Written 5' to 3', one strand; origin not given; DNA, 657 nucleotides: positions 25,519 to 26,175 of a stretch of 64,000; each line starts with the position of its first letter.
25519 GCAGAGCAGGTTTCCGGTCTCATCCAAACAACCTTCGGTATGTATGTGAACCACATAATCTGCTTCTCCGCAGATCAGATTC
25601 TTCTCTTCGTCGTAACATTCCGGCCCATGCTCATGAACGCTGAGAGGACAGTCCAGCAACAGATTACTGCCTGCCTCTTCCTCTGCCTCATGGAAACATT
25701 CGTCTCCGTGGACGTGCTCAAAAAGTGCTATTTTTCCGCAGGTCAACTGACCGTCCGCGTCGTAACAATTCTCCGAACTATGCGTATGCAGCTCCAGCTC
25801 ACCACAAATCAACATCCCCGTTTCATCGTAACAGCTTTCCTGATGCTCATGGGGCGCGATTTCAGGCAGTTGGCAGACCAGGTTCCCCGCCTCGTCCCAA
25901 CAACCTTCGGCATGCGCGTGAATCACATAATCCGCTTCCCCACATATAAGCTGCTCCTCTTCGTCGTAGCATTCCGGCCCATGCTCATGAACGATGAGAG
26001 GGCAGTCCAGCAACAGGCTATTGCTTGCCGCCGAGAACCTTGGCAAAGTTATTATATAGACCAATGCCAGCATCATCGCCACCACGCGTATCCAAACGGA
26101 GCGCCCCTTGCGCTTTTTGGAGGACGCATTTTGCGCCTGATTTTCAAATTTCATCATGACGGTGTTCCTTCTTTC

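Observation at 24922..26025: Triple tandem repeat of 15 C-x(4-7)-H-x-H-x(3-4)-C modules at the N-terminus of a secreted, wall-anchored protein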

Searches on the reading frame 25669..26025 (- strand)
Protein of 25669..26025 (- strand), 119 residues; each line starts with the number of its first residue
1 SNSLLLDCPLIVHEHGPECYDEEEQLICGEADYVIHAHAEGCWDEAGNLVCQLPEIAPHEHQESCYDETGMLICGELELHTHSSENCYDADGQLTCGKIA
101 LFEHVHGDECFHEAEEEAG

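Call 6: find_homologous_proteins(query=window:25669-26025:-, max_evalue=0.001)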
Query seq(119 aa): 2 candidates shared short words with the query, none scored E <= 0.001.
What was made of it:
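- Tried and rejected: A word-index search with one 119-aa unit found nothing (call 6).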

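Call 15: search_solved_structures(query=A1, max_evalue=10, show_alignments=2)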
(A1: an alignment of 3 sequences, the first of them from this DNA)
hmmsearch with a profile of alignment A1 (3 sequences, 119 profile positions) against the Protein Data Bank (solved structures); distinct sequences matched with E-value up to 10: 4.
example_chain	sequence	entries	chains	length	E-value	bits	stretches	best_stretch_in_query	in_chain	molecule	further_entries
7zey_B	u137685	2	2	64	0.027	17.7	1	17-57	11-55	MLL cleavage product N320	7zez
2kyu_A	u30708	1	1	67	0.035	17.3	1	16-57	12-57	Histone-lysine N-methyltransferase MLL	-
3lqh_A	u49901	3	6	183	0.25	14.6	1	17-57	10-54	Histone-lysine N-methyltransferase MLL | MLL1 PHD3-Bromo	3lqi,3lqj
3iu5_A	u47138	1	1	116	1.3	12.3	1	41-98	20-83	Protein polybromo-1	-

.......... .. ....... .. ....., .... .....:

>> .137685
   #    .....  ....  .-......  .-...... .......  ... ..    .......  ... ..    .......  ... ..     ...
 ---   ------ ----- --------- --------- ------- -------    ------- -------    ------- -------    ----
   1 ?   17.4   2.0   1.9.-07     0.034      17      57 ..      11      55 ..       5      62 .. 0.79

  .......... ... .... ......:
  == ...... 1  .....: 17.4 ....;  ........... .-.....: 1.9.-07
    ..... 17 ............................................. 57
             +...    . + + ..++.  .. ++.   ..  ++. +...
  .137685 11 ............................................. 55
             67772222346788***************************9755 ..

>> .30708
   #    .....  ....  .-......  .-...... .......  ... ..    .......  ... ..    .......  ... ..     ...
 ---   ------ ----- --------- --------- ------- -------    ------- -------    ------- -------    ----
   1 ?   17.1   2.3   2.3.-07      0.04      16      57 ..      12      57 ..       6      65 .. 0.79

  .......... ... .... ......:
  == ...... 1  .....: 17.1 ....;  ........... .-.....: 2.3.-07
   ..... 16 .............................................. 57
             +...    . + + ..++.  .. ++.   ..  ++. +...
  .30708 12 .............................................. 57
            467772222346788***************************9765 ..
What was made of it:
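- Closest known: Tandem zinc fingers and zinc knuckles. Same: There is a marginal profile hit to the MLL PHD3 finger, E 0.03 (call 15).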

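Call 22: search_protein_representatives(alignment_id=A1)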
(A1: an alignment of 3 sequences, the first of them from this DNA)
Query: 3 sequences, 119 profile positions. Proteins with E-value up to 0.001 (for the whole library): 2577; up to 1e-10: 1606; up to 1e-30: 329. The best 150 are listed.
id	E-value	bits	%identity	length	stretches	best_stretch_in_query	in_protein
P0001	1.3e-214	715.7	-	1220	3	1-118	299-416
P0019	3.5e-81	285.2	-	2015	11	6-110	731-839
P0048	1.6e-76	270.1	-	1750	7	5-109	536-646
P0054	7.4e-74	261.5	-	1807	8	12-101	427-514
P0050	1.5e-71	254.1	-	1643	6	5-109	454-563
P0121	3.4e-64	230.4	-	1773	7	4-110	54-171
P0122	6.4e-64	229.5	-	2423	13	8-68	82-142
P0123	2.0e-63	227.9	-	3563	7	8-97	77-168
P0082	1.0e-61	222.4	-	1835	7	4-78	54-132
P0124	1.1e-58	212.6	-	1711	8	11-96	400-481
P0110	1.1e-56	206.1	-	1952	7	4-76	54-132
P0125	1.3e-55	202.7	-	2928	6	5-112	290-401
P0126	1.6e-55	202.3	-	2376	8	4-111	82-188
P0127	2.2e-55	201.9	-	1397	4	9-111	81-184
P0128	2.9e-55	201.5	-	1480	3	4-110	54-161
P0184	5.1e-41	155.6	-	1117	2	2-97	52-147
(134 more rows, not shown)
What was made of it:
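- On Uncharacterised Cys/His-module family (defined here): The unit profile retrieves 2577 representatives, mostly starting near residue 54 (call 22).
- The family is large: 2577 representatives at E <= 1e-3, usually starting near residue 54, just after the signal peptide (call 22).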

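Call 38: find_encoding_contigs(protein=P0184, flank=10000, max_places=3)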
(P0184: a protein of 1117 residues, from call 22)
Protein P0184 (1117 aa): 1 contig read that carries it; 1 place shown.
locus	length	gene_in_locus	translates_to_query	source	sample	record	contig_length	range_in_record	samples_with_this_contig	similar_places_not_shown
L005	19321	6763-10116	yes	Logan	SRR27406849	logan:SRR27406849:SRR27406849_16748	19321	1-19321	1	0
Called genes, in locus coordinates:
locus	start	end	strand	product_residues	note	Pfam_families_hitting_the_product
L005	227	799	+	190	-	PF03167:UDG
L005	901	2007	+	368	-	-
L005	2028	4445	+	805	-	PF00270:DEAD (faint), PF06733:DEAD_2, PF13307:Helicase_C_2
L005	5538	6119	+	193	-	-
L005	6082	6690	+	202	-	PF00717:Peptidase_S24 (weak), PF10502:Peptidase_S26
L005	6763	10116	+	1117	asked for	PF17802:SpaA, PF00746:Gram_pos_anchor (weak)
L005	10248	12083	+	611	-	PF16569:GramPos_pilinBB (faint), PF17802:SpaA, PF00746:Gram_pos_anchor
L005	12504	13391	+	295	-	PF04203:Sortase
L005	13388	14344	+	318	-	PF05738:Cna_B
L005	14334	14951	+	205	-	PF04203:Sortase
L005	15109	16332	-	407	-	PF01136:Peptidase_U32, PF16325:Peptidase_U32_C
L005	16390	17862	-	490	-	PF02618:YceG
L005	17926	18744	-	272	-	-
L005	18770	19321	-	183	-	?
